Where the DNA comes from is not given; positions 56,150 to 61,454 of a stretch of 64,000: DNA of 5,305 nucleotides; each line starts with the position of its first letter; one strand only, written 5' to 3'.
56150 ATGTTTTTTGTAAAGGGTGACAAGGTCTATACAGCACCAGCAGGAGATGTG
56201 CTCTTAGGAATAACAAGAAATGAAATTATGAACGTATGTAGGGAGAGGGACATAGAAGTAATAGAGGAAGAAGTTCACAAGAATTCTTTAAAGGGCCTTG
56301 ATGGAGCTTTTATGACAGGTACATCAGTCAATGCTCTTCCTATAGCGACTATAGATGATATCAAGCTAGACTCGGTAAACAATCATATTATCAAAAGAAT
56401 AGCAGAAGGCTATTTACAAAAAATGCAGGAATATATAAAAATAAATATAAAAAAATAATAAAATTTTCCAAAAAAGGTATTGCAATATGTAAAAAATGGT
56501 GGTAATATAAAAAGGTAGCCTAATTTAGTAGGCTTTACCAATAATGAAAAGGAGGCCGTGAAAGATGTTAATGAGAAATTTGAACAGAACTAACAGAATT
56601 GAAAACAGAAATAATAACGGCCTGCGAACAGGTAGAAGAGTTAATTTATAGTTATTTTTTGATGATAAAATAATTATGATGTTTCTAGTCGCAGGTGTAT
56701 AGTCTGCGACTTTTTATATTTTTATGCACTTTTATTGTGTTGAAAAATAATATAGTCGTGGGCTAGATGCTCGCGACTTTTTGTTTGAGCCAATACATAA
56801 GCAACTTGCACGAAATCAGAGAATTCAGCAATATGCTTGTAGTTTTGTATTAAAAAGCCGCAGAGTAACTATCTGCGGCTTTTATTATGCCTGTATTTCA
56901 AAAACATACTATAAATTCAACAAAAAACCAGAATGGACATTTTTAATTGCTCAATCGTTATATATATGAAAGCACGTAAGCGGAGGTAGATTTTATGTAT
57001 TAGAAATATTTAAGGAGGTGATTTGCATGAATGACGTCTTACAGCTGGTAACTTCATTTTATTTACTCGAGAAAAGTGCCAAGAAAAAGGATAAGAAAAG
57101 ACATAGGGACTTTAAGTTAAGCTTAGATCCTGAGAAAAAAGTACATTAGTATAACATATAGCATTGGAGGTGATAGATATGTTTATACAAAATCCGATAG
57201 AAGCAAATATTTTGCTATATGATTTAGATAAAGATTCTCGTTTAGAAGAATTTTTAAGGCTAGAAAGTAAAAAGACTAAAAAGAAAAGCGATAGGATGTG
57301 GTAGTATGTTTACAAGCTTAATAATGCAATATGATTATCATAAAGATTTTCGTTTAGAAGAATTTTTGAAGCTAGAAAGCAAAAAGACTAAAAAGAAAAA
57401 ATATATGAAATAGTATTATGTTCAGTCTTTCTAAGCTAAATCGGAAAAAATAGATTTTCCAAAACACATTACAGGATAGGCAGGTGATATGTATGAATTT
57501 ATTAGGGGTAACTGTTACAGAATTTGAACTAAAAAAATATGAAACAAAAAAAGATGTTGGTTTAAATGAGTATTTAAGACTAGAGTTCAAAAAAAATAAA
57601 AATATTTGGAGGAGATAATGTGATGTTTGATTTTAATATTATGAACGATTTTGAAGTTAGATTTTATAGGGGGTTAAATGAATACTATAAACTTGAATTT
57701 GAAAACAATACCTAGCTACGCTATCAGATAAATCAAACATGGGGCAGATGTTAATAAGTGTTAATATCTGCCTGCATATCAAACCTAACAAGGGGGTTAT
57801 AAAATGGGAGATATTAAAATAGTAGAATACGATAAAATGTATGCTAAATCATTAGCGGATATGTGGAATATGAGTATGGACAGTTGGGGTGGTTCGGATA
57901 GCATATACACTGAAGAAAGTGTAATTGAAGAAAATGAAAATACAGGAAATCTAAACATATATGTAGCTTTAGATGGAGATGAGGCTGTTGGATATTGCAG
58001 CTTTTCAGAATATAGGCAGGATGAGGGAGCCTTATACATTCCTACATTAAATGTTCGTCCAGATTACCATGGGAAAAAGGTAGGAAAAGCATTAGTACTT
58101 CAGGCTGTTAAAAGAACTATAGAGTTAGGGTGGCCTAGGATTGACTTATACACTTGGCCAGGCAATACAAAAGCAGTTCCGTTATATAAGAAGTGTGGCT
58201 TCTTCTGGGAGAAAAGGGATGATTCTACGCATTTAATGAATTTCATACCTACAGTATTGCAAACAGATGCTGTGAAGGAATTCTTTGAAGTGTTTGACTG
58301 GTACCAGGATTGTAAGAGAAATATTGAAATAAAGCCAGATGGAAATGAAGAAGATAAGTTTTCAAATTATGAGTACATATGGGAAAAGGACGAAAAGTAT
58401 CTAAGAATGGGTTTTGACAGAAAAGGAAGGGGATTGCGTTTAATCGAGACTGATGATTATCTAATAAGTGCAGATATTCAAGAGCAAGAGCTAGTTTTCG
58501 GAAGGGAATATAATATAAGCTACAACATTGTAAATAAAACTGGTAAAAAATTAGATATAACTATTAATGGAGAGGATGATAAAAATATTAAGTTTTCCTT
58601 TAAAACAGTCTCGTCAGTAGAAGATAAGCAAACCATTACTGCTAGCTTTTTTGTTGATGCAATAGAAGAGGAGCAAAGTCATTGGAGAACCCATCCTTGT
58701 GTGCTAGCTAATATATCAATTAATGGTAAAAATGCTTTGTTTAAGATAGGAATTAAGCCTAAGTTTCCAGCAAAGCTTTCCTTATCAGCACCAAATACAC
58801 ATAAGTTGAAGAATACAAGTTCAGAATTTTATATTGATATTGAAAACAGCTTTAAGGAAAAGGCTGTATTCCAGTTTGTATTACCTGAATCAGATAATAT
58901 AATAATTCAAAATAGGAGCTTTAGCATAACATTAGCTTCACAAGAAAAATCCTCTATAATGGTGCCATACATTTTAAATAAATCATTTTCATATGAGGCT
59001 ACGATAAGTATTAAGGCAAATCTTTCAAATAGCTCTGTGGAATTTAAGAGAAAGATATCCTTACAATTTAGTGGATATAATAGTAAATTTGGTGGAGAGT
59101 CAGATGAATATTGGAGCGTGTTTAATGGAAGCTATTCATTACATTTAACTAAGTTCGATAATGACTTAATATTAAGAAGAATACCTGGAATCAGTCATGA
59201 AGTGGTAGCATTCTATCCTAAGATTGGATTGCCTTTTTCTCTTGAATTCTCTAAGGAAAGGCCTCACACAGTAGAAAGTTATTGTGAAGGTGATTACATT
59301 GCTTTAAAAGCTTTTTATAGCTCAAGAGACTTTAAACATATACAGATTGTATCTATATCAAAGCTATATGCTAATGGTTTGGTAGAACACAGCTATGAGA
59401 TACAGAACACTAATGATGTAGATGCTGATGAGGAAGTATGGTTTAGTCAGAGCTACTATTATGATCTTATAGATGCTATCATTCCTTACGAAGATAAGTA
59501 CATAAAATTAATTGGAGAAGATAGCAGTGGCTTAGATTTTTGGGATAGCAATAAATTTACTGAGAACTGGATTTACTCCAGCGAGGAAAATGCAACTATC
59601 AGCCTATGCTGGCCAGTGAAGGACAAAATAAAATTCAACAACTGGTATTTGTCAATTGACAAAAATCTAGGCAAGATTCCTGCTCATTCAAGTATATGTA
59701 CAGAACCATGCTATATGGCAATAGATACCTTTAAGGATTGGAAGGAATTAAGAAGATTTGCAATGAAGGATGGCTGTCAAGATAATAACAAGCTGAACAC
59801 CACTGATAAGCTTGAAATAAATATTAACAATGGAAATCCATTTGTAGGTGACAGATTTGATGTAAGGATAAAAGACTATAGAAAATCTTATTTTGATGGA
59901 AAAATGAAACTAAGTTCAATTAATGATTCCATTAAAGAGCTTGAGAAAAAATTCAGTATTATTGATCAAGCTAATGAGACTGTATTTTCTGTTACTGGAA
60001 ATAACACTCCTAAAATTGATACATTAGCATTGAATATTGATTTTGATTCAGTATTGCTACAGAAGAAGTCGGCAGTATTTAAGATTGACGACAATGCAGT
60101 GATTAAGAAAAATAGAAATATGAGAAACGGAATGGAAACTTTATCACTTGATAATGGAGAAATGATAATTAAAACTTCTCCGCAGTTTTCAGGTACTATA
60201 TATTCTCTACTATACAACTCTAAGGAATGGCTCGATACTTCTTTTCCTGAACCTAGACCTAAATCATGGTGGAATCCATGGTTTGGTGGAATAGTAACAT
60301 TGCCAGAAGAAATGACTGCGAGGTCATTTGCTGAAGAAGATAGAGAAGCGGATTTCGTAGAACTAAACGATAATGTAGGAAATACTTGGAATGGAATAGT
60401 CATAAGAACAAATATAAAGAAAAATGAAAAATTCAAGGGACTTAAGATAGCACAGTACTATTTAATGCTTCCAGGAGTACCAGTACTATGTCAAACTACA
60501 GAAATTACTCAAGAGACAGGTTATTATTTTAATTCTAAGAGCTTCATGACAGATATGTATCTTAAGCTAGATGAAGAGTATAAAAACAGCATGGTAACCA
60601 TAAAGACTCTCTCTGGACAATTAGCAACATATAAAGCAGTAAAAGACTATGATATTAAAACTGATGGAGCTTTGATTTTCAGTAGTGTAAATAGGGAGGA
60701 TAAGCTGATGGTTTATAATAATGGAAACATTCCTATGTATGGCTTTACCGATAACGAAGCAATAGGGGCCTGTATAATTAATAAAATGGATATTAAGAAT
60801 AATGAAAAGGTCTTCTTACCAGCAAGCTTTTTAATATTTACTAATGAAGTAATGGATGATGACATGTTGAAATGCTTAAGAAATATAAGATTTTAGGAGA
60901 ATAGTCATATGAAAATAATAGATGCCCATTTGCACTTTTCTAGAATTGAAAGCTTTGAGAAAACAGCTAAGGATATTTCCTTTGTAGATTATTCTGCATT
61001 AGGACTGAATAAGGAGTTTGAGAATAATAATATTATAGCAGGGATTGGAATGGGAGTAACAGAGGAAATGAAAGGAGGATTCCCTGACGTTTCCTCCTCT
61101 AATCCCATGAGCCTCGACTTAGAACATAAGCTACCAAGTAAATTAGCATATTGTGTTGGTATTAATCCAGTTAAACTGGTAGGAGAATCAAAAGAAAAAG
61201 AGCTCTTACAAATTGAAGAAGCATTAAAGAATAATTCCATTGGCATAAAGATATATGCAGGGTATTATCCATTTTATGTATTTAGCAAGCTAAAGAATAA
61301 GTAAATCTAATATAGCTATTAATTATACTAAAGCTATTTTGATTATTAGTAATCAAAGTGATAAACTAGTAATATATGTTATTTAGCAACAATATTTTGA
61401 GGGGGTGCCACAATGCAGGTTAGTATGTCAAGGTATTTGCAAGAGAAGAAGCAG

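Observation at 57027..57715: Tandem array of five paralogous micro-ORFs (30-41 aa) with strong SD sites, invisible to the ORF track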

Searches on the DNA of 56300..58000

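Call 7: search_rna_families(source=window, start=56300, end=58000, threshold=evalue, max_evalue=1)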
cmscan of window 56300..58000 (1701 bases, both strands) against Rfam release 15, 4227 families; matches with E-value up to 1: 2.
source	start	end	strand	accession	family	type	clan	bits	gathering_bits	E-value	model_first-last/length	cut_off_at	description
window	56637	56714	+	RF04181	rteR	Gene; sRNA;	-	26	72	0.27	1-84/84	no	rteR sRNA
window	56700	56880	+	RF03159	RAGATH-7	Gene; sRNA;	-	18.4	111.8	0.27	1-208/208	no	RAGATH-7 RNA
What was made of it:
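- On Known RNA family (Rfam 15) for the upstream leader: The best hits in the window region have E = 0.27, far below gathering (call 7).
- No Rfam match (call 7).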

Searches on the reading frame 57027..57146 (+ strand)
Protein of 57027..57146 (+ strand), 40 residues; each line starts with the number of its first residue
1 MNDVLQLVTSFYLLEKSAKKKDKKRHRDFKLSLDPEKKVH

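Call 4: search_protein_families(library=ncbifam, proteins=[window:57027-57146:+], max_evalue=1)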
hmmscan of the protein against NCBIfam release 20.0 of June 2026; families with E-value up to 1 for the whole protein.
seq(40 aa): 0 families

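Call 5: search_protein_families(library=pfam, proteins=[window:57027-57146:+], max_evalue=1)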
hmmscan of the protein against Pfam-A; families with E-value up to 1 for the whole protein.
seq(40 aa): 0 families

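Call 80: search_protein_families(library=phrogs, proteins=[window:57027-57146:+], max_evalue=1)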
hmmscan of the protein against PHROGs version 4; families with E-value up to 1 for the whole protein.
seq(40 aa): 0 families

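Call 87: list_cluster_members(proteins=[window:57027-57146:+, window:57179-57301:+, window:57306-57410:+, window:57493-57615:+, window:57623-57712:+, window:56565-56648:+])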
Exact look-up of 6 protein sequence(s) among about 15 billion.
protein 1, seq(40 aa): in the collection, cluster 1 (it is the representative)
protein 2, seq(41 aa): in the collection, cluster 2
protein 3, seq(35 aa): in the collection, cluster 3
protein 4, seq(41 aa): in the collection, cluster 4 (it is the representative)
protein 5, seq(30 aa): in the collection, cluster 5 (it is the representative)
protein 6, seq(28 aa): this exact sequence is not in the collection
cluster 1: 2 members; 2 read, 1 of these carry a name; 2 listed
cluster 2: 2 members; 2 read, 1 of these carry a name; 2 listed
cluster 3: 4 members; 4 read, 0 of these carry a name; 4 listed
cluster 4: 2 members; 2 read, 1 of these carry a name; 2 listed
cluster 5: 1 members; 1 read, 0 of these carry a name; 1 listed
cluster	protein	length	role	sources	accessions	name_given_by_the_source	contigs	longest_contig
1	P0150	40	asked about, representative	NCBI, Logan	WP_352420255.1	hypothetical protein [Proteiniborus sp.]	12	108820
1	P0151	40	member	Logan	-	-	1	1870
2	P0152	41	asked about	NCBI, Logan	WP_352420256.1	hypothetical protein [Proteiniborus sp.]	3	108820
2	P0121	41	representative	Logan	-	-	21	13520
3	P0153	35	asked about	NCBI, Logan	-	-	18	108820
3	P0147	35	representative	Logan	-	-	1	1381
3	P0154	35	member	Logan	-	-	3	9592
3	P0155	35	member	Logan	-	-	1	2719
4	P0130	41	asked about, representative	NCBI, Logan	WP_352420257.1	hypothetical protein [Proteiniborus sp.]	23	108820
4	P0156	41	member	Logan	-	-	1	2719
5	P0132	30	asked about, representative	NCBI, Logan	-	-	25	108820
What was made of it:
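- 57027..57149 (+): P1, a 40-aa micro-protein gene (separate family, basic, Lys-rich) with SD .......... RefSeq WP_352420255.1 (call 87).
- Checked: P3 and P5 are present in public gene calls without a name (call 87).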

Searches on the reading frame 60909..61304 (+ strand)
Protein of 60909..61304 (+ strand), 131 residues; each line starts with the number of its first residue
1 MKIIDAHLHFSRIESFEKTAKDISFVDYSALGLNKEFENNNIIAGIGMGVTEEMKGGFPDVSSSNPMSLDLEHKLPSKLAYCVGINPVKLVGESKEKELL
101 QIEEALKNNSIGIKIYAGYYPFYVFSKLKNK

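Call 4: search_protein_families(library=ncbifam, proteins=[window:60909-61304:+], max_evalue=1)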
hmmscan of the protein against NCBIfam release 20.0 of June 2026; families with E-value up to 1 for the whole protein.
window:60909-61304:+ (131 aa): 0 families

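Call 5: search_protein_families(library=pfam, proteins=[window:60909-61304:+], max_evalue=1)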
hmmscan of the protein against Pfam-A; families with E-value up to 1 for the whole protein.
window:60909-61304:+ (131 aa): 2 families
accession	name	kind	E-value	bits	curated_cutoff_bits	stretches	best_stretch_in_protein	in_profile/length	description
PF01026.27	TatD_DNase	-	0.0058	16.5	27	1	4-108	1-83/253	TatD related DNase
PF19243.4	DUF5892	-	0.28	10.8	26.4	1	19-78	118-177/326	Family of unknown function (DUF5892)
